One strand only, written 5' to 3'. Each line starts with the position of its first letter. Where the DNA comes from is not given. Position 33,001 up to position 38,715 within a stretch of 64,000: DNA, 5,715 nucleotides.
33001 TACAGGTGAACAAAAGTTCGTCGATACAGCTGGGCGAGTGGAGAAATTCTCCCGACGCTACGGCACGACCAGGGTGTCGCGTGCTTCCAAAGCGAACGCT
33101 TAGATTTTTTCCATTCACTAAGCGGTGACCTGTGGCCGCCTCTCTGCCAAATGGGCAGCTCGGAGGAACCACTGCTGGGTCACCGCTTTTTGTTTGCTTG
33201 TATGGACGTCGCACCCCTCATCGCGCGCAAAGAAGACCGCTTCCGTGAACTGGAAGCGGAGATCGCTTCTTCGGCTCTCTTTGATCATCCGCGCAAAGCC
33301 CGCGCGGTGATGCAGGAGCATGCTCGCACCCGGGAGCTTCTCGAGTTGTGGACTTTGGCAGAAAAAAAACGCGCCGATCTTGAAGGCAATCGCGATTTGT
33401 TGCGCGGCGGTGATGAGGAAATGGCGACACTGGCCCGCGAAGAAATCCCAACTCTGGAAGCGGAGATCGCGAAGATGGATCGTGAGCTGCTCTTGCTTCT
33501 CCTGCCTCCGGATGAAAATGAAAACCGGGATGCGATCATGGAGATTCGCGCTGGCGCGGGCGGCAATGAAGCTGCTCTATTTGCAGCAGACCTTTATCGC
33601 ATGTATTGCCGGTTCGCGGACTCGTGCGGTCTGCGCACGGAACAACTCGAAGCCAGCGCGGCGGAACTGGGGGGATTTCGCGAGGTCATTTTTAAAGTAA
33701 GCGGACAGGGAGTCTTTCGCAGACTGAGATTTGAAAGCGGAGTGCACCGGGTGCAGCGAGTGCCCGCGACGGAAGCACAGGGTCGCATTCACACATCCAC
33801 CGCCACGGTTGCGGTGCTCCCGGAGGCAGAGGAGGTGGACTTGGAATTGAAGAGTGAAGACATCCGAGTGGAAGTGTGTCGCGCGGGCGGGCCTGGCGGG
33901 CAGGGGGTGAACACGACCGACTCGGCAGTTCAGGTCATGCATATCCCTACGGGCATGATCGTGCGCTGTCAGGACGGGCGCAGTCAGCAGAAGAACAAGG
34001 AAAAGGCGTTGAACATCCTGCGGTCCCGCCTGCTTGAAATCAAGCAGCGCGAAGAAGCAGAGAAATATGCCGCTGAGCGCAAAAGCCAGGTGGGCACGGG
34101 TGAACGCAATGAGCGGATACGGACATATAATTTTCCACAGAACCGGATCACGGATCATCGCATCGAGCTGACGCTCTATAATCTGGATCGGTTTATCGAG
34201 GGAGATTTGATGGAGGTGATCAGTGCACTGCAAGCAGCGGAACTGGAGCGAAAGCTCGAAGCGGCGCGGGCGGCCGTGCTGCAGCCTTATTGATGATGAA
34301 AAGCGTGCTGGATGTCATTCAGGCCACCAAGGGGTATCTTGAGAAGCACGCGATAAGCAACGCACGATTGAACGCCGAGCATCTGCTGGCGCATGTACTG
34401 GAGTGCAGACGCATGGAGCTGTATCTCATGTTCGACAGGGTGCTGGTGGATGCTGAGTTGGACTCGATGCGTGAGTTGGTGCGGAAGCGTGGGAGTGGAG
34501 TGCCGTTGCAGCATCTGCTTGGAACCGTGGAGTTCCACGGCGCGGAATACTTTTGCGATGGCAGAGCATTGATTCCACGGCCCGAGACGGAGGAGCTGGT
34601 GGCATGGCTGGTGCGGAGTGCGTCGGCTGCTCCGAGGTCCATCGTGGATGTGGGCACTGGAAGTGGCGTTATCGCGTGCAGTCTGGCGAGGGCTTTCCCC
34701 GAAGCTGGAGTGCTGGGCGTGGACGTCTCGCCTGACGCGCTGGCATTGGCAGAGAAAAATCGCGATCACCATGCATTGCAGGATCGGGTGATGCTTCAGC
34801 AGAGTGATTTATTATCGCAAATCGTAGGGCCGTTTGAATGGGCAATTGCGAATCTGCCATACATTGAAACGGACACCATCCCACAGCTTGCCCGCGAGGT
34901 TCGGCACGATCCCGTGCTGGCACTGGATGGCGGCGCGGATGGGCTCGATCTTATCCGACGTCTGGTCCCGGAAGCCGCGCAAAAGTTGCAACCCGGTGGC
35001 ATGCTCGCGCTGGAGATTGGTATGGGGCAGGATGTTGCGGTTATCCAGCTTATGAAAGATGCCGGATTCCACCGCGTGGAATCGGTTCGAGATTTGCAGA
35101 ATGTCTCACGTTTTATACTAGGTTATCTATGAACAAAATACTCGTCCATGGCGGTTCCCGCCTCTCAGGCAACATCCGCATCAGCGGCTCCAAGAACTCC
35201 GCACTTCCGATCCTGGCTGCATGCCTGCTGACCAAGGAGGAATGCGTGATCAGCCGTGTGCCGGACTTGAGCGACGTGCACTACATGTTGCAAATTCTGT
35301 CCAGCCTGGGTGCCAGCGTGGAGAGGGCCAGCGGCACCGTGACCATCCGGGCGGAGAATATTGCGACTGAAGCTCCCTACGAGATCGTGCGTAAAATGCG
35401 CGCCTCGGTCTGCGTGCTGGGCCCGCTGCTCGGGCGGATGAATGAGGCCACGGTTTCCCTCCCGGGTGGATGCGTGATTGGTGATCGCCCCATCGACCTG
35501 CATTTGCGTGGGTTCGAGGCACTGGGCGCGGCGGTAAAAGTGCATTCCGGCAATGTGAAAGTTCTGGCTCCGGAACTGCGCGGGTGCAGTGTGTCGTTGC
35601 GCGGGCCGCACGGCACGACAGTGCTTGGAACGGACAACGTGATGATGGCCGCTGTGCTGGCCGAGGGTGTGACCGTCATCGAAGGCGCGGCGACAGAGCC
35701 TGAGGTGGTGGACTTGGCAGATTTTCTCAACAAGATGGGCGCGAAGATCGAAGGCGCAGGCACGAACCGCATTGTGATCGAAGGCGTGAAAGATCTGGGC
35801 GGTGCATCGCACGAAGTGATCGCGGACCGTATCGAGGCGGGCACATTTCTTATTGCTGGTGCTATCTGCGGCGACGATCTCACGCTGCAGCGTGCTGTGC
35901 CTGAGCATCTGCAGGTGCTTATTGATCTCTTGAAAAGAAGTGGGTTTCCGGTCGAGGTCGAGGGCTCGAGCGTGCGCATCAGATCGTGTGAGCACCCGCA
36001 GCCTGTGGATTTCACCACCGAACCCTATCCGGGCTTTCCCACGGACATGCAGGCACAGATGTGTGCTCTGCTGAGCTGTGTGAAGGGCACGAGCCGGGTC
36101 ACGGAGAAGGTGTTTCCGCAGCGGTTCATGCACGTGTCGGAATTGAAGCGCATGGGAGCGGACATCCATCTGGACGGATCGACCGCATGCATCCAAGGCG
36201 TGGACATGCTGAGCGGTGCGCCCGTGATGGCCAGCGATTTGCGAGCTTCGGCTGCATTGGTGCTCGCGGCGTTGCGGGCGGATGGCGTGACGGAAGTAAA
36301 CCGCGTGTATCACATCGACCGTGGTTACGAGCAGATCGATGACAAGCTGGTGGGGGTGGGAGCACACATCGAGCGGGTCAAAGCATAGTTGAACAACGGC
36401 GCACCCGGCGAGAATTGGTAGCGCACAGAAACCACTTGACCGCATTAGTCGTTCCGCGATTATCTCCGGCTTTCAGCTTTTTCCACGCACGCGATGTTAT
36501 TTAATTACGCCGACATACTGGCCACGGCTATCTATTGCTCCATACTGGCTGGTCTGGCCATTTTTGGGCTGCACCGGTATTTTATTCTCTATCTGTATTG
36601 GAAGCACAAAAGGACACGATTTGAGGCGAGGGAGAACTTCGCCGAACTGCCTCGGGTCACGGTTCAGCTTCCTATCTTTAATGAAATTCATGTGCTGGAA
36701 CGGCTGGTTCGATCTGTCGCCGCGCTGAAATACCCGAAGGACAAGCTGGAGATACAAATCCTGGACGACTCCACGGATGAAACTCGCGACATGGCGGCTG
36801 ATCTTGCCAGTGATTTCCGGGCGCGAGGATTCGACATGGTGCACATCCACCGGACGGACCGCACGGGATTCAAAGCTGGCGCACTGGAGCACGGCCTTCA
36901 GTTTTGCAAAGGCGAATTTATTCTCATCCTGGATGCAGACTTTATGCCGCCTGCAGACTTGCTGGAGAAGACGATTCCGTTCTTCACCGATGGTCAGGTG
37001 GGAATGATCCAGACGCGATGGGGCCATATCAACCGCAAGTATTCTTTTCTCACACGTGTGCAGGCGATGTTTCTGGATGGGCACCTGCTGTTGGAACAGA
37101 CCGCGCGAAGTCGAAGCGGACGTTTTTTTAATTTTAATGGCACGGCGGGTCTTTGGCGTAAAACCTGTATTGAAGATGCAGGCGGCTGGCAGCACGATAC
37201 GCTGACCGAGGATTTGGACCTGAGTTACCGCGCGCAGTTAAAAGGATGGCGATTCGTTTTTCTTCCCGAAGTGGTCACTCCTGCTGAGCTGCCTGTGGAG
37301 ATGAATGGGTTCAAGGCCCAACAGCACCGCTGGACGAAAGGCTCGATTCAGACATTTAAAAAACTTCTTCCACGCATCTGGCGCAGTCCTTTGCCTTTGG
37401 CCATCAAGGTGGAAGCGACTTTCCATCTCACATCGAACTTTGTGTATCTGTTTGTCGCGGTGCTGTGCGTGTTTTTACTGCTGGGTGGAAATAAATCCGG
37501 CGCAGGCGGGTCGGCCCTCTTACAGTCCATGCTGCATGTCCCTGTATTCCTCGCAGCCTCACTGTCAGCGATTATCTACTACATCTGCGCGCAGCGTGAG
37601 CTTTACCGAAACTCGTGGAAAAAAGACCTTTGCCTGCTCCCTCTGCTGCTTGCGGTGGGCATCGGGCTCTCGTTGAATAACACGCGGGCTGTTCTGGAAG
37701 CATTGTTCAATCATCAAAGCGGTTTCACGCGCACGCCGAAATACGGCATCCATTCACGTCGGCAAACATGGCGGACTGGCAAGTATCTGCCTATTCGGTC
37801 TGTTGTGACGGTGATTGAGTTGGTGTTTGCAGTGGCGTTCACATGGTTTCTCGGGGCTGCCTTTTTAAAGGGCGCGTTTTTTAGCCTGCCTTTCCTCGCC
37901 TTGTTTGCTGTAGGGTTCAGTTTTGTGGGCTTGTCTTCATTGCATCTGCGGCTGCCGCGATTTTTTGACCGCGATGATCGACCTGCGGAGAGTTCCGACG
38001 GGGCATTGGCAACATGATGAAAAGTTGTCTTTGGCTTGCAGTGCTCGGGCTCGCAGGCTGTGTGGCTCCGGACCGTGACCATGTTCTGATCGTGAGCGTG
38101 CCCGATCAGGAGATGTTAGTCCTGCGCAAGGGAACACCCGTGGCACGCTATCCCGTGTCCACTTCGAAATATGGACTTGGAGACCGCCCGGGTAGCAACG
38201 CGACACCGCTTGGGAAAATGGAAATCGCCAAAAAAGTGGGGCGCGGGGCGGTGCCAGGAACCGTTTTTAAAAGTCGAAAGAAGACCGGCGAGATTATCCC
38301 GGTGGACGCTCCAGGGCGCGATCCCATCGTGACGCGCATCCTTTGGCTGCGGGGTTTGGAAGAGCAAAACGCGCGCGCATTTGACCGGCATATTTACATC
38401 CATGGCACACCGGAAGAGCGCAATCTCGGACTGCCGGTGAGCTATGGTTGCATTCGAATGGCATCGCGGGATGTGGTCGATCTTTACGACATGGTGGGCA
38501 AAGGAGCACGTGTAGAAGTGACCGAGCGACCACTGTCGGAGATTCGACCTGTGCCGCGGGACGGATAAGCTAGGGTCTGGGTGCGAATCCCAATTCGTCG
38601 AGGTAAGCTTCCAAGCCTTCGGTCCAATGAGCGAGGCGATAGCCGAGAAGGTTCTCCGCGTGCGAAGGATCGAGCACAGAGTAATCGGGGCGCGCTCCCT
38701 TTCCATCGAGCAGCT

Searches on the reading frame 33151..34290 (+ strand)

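Call 22: search_protein_families(library=ncbifam, proteins=[window:33151-34290:+], max_evalue=1e-10)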
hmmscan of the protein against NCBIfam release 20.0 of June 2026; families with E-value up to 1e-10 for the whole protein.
window:33151-34290:+ (380 aa): 4 families
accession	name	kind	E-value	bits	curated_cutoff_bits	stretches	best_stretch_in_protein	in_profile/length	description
NF001859.2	PRK00591.1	equivalog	5.4e-140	466.4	400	1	27-368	4-346/347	peptide chain release factor 1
TIGR00019.1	prfA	equivalog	3.7e-137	457.1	423.25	1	28-371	14-357/361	peptide chain release factor 1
TIGR00020.2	prfB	exception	5.7e-81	272.3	370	1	24-359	17-350/353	peptide chain release factor 2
TIGR03072.1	release_prfH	equivalog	9.9e-25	87.2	166.65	1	130-326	3-195/200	peptide chain release factor H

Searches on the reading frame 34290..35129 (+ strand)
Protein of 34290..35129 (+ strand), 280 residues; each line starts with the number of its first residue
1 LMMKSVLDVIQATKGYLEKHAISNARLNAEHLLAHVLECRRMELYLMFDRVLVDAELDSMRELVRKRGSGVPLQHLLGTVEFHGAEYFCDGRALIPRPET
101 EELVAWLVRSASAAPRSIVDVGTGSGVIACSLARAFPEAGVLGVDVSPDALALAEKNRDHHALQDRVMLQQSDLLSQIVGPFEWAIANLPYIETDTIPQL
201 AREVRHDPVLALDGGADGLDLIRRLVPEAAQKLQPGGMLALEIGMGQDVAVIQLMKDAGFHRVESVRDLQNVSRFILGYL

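Call 22: search_protein_families(library=ncbifam, proteins=[window:34290-35129:+], max_evalue=1e-10)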
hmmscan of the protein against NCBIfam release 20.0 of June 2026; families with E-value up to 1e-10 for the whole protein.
window:34290-35129:+ (280 aa): 9 families
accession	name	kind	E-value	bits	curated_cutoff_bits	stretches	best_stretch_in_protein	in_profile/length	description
TIGR03534.1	RF_mod_PrmC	equivalog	5.3e-70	235.8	199.1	1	29-276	2-252/253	peptide chain release factor N(5)-glutamine methyltransferase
TIGR00536.1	hemK_fam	subfamily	1.1e-62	211.7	115.5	1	6-278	3-280/286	HemK family protein methyltransferase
TIGR03533.1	L3_gln_methyl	equivalog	2.6e-50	171.3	229.7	1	19-266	23-273/284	50S ribosomal protein L3 N(5)-glutamine methyltransferase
TIGR03704.1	PrmC_rel_meth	equivalog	1.7e-37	129.2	248.8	1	58-265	28-239/251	putative protein N(5)-glutamine methyltransferase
NF002421.0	PRK01544.1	equivalog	3.2e-34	118.6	567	1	116-277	140-303/524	bifunctional peptide chain release factor N(5)-glutamine methyltransferase PrmC/tRNA (guanosine(46)-N7)-methyltransferase TrmB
NF011529.0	PRK14968.1-3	equivalog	3.9e-20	72.1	162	1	114-262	34-176/198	putative methyltransferase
TIGR00537.1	hemK_rel_arch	hypoth_equivalog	8.3e-16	58.2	87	1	115-261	20-159/179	HemK2/MTQ2 family protein methyltransferase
NF011530.0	PRK14968.1-4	equivalog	6.5e-13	48.5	243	1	116-267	41-181/202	putative methyltransferase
NF011527.0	PRK14968.1-1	equivalog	6.3e-11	42.3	242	1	101-263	21-172/192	putative methyltransferase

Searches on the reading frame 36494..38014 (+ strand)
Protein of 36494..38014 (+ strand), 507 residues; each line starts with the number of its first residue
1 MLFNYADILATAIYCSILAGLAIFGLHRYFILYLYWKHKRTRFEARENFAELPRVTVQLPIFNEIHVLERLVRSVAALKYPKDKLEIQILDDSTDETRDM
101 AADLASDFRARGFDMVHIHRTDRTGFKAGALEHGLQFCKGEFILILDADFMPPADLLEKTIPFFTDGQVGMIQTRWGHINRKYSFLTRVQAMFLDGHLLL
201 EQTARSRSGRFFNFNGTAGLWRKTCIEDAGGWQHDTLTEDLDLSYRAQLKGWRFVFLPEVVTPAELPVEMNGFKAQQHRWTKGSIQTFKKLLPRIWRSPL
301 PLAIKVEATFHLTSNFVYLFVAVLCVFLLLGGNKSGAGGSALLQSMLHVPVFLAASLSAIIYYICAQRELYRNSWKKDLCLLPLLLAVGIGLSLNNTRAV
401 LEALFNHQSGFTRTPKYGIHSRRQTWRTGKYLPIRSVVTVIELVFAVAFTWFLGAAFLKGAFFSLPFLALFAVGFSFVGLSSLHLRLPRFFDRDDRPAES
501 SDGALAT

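Call 22: search_protein_families(library=ncbifam, proteins=[window:36494-38014:+], max_evalue=1e-10)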
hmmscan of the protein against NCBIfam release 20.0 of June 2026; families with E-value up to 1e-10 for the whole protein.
window:36494-38014:+ (507 aa): 7 families
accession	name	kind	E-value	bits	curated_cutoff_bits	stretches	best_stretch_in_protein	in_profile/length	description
TIGR03030.1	CelA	equivalog_domain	5e-34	117.4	699.1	1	10-329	91-425/714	UDP-forming cellulose synthase catalytic subunit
TIGR03937.1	PgaC_IcaA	equivalog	9.2e-34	117.1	422.3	1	13-329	7-315/407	poly-beta-1,6-N-acetyl-D-glucosamine synthase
NF008558.0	PRK11498.1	equivalog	3.9e-22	78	992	1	35-295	255-512/872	UDP-forming cellulose synthase catalytic subunit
TIGR03965.1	mycofact_glyco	equivalog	8.5e-18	64.5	280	1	51-261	72-277/467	mycofactocin biosynthesis glycosyltransferase MftF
TIGR03111.1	glyc2_xrt_Gpos1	hypoth_equivalog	8.6e-15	54.5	363.95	1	38-298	34-300/439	TIGR03111 family XrtG-associated glycosyltransferase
TIGR04242.1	nodulat_NodC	equivalog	8.9e-13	48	550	1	31-284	26-284/395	chitooligosaccharide synthase NodC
NF053846.1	glyco_with_XrtP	equivalog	5.3e-11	41.9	520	0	230-380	245-396/440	XrtP-associated glycosyltransferase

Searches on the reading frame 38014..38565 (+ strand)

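Call 22: search_protein_families(library=ncbifam, proteins=[window:38014-38565:+], max_evalue=1e-10)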
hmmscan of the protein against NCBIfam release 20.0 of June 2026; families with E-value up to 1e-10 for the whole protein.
window:38014-38565:+ (184 aa): 1 family
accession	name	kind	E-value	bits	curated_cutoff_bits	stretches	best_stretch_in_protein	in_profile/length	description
NF040925.1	LD_carbox_ElsL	exception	3.7e-32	111.3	270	1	35-174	17-163/164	cell wall-recycling L,D-carboxypeptidase ElsL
